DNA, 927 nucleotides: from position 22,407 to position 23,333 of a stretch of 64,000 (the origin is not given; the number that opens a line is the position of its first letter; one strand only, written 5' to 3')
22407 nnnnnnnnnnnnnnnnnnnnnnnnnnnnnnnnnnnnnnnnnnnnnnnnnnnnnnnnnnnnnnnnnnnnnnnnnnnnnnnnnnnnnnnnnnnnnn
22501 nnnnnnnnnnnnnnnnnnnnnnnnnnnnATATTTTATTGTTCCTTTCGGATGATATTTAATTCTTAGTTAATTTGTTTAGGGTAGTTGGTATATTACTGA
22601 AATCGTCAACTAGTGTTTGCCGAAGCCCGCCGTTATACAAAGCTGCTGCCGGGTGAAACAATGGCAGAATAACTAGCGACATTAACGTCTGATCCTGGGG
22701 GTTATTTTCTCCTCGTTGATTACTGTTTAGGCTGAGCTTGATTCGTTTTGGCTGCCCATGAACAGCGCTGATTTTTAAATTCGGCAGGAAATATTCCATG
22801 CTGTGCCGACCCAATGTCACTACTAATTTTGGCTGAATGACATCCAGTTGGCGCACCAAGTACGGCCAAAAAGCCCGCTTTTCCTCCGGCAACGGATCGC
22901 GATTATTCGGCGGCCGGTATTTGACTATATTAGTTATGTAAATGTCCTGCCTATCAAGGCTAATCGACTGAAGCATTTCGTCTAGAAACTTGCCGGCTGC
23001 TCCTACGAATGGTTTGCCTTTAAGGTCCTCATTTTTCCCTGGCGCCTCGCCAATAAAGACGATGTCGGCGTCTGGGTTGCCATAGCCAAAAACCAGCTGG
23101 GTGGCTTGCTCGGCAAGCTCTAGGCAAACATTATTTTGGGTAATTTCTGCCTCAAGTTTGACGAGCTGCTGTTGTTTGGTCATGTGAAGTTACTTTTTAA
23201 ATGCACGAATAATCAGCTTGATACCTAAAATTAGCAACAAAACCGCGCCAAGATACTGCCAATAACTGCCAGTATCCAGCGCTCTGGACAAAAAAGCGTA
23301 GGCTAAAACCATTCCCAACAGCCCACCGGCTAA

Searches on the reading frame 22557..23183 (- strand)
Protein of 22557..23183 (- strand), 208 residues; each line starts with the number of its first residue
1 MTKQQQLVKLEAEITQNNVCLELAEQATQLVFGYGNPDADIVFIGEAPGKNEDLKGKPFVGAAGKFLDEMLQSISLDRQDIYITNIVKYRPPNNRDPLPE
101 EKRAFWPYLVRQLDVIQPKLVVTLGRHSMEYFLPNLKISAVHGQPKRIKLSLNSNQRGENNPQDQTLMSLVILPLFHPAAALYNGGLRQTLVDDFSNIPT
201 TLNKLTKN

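Call 71: search_protein_families(library=pfam, proteins=[window:22557-23183:-], max_evalue=0.00001)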
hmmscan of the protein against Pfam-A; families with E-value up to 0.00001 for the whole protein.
window:22557-23183:- (208 aa): 1 family
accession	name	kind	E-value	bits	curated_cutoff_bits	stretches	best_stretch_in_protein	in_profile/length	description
PF03167.25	UDG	-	2.6e-36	125.2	24.3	1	32-186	1-126/141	Uracil DNA glycosylase superfamily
